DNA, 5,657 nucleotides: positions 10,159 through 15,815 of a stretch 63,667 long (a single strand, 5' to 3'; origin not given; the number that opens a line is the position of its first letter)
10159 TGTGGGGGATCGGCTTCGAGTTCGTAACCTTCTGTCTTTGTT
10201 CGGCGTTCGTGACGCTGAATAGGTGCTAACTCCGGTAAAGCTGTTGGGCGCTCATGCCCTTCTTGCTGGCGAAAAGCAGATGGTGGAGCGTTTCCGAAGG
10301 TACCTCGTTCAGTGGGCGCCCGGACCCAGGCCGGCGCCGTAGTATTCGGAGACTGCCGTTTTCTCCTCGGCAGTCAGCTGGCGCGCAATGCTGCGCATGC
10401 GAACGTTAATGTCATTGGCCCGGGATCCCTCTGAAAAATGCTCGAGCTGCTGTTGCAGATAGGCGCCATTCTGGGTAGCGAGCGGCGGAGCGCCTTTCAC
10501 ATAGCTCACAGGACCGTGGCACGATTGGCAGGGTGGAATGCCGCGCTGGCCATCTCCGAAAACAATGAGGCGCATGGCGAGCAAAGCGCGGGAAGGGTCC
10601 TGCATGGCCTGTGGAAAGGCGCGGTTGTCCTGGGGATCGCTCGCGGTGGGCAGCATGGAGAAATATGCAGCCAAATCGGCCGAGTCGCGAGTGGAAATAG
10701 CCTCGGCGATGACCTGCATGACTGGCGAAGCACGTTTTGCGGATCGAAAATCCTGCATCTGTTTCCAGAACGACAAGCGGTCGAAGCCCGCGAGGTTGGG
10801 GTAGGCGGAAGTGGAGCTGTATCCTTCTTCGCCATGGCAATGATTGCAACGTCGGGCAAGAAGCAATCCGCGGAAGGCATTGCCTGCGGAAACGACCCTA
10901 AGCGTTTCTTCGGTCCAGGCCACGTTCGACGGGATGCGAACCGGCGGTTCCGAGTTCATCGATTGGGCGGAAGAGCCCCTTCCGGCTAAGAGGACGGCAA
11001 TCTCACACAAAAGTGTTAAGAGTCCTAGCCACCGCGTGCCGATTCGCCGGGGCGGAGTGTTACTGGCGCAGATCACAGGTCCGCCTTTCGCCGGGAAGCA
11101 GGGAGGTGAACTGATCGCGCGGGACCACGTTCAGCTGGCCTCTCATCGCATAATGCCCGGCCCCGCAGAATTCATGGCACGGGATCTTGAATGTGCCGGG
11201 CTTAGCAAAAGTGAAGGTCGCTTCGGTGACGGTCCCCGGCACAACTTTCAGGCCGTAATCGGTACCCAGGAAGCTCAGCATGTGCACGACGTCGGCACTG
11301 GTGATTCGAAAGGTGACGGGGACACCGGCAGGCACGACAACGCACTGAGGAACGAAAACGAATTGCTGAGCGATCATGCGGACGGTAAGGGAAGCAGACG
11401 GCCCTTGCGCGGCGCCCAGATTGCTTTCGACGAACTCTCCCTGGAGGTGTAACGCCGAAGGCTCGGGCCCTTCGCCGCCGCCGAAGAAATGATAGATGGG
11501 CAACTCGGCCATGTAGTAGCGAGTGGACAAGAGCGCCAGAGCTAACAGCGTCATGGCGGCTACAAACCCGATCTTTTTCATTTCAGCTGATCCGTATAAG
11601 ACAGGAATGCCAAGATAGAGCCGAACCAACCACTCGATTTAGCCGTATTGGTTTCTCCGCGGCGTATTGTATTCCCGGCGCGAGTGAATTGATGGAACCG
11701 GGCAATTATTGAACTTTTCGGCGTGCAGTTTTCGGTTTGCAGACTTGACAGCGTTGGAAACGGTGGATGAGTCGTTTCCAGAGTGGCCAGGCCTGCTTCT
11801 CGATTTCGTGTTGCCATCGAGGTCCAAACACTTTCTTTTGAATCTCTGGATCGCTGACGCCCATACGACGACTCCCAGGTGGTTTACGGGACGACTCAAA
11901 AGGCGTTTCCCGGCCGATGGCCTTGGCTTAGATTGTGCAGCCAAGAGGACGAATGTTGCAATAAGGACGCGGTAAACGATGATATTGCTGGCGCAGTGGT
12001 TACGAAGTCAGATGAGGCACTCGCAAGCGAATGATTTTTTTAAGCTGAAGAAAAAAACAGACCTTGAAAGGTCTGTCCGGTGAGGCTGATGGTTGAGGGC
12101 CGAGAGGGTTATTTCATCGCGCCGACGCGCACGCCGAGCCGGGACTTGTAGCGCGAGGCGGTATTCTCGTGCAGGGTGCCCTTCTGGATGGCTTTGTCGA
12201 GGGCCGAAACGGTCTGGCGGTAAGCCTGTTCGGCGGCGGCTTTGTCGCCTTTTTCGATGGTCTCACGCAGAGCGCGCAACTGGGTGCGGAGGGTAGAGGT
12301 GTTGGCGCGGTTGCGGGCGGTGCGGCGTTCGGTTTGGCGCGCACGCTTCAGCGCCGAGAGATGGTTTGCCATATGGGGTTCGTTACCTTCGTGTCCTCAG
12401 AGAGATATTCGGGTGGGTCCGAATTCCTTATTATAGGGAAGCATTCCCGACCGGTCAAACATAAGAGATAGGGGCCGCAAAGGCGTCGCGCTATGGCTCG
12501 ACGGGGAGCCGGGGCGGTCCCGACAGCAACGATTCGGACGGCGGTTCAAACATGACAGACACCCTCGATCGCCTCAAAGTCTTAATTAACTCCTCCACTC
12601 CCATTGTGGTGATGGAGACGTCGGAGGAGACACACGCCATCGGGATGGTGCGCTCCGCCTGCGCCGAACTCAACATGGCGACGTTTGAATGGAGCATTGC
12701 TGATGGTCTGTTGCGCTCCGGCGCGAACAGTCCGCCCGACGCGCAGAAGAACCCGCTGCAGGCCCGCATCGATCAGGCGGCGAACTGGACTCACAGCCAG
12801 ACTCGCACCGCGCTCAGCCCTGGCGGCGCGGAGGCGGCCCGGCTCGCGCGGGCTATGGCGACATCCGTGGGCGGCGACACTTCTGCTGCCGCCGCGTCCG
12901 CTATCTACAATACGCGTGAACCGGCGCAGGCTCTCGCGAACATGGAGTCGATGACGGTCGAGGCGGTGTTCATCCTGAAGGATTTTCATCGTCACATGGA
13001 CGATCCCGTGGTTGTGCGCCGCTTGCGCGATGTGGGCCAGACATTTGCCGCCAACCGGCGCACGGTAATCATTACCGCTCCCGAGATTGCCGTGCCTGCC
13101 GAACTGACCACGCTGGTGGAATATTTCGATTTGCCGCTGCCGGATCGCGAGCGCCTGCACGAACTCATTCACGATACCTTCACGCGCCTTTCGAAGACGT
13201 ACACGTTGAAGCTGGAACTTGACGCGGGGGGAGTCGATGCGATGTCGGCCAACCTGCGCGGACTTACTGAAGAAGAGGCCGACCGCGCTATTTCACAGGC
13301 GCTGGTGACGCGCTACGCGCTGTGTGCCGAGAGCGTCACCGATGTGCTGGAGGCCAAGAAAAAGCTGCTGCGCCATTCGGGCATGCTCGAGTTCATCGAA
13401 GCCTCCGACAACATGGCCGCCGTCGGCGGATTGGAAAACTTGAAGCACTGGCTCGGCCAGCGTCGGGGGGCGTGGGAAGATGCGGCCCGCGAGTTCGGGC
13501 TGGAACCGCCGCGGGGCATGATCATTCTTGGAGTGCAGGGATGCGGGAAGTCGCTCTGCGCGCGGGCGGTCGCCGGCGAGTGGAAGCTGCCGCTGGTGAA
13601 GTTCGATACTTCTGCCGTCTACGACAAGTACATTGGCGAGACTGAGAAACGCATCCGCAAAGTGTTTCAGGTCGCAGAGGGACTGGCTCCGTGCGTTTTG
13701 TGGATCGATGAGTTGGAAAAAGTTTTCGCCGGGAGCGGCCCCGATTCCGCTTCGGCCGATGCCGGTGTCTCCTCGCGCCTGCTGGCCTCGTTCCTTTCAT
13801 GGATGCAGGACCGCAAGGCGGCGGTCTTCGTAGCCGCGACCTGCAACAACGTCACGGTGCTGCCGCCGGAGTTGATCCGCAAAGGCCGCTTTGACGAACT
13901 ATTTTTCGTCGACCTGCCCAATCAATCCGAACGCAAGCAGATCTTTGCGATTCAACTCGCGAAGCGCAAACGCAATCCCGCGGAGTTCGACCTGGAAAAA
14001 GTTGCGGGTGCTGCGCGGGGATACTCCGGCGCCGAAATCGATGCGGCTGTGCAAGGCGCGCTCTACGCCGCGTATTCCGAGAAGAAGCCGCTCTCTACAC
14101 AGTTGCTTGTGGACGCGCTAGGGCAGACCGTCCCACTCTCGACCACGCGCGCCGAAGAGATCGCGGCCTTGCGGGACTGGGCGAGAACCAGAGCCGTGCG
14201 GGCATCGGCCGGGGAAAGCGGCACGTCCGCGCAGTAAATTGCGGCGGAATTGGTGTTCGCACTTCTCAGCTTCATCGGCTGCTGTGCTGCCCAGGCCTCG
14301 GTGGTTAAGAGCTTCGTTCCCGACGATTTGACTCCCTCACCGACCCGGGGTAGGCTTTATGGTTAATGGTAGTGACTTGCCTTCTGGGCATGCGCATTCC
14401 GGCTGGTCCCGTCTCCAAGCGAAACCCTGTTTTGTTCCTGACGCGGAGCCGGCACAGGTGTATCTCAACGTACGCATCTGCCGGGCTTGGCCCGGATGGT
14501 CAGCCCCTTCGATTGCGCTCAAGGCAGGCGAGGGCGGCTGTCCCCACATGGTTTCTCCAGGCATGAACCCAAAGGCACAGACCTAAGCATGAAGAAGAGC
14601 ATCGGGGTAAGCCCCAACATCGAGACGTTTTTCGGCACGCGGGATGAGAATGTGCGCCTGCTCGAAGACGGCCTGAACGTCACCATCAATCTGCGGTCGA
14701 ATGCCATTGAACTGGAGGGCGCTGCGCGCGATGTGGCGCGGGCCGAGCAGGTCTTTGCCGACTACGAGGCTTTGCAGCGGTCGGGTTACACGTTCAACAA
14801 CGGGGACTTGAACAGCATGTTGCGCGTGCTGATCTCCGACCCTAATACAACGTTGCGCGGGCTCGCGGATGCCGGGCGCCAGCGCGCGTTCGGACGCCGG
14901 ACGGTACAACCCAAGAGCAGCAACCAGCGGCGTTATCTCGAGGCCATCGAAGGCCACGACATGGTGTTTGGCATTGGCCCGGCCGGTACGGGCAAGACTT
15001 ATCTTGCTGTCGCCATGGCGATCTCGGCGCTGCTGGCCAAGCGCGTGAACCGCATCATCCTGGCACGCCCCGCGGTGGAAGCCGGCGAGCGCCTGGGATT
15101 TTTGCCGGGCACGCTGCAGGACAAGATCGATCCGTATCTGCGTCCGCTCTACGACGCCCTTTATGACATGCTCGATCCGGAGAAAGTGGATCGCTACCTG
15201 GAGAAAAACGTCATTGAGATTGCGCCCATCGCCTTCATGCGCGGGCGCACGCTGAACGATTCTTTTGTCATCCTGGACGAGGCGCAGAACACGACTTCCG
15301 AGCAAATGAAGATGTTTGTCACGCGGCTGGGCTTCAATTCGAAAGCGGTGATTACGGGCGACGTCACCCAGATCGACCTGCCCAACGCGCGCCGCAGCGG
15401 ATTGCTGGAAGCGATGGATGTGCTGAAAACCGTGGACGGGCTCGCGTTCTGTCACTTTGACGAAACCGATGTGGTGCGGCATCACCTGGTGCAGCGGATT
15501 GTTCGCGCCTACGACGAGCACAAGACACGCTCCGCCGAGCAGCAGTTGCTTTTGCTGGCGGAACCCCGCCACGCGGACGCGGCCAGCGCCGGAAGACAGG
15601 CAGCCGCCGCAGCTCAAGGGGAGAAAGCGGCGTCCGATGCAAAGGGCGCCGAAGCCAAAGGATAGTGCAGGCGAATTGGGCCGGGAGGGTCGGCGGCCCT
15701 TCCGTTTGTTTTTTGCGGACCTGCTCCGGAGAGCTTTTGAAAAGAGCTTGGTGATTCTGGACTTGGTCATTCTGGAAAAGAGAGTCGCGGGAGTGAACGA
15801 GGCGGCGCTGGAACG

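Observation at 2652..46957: Window-wide class of intergenic 7-10 nt tandem arrays, mostly arranged as reverse-complementary 'mirror' pairs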

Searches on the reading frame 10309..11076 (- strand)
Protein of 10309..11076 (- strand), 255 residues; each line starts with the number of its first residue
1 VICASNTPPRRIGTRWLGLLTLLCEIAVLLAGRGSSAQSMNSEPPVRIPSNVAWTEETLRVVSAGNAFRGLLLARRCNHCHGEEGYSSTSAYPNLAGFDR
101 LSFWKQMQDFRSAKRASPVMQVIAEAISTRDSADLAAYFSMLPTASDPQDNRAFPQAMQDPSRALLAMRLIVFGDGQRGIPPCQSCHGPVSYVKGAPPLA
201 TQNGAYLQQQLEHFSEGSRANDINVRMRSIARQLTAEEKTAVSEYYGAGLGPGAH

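Call 69: search_protein_families(library=pfam, proteins=[window:10309-11076:-], max_evalue=0.00001)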
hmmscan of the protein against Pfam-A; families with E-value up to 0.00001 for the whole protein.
window:10309-11076:- (255 aa): 2 families
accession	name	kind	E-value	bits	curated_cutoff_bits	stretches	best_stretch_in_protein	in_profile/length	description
PF00034.26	Cytochrom_C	-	5.8e-07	31.2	21.3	0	74-119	9-54/90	Cytochrome c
PF13442.11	Cytochrome_CBB3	-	9.8e-07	29.5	27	0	183-245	14-67/68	Cytochrome C oxidase, cbb3-type, subunit III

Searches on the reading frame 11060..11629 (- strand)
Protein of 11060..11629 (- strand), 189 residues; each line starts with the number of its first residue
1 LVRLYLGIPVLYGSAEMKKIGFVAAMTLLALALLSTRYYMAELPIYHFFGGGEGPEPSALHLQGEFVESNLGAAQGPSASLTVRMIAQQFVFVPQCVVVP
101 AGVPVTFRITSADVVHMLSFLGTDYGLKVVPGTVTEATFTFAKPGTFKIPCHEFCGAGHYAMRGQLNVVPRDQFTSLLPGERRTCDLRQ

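Call 69: search_protein_families(library=pfam, proteins=[window:11060-11629:-], max_evalue=0.00001)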
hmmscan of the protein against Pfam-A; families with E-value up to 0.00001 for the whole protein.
window:11060-11629:- (189 aa): 1 family
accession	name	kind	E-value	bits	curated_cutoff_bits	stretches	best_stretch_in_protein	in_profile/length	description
PF00116.26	COX2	-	4.3e-09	36.8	22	1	91-162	42-113/120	Cytochrome C oxidase subunit II, periplasmic domain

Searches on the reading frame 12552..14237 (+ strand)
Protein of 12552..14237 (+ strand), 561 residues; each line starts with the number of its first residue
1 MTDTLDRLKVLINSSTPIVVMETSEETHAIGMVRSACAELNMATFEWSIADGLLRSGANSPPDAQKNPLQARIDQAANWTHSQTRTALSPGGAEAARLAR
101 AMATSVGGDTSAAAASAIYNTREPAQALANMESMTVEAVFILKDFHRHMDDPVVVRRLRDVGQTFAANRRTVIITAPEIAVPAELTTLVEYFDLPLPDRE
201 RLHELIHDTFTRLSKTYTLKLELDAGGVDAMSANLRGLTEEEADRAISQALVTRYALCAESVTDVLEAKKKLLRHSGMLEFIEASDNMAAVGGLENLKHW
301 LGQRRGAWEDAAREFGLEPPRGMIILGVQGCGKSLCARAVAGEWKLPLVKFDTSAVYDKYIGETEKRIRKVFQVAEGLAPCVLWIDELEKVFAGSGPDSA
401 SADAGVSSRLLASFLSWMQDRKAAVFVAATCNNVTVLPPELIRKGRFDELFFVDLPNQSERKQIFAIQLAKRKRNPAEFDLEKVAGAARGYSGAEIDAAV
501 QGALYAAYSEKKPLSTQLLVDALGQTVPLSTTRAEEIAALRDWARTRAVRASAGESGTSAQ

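Call 69: search_protein_families(library=pfam, proteins=[window:12552-14237:+], max_evalue=0.00001)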
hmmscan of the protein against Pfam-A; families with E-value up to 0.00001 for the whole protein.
window:12552-14237:+ (561 aa): 1 family
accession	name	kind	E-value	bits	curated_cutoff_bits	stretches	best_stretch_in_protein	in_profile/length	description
PF00004.35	AAA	-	5.1e-30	105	21.2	1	323-454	1-130/131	ATPase family associated with various cellular activities (AAA)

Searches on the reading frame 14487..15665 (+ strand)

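Call 56: search_protein_families(library=pfam, proteins=[window:14487-15665:+])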
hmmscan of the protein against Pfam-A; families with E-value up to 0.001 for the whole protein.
window:14487-15665:+ (392 aa): 5 families
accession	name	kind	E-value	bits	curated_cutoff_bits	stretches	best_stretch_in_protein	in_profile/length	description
PF02562.22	PhoH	-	1.1e-97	325.9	27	1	140-343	2-205/205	PhoH-like protein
PF13604.12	AAA_30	-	2.6e-07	31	27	1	145-297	4-129/191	AAA domain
PF13245.12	AAA_19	-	6.9e-06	26.7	25.1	1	156-296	10-129/134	AAA domain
PF01695.23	IstB_IS21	-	0.00016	21.7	24.1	1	148-182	83-117/238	IstB-like ATP binding protein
PF00270.35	DEAD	-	0.00026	21.2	26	0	146-191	3-49/167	DEAD/DEAH box helicase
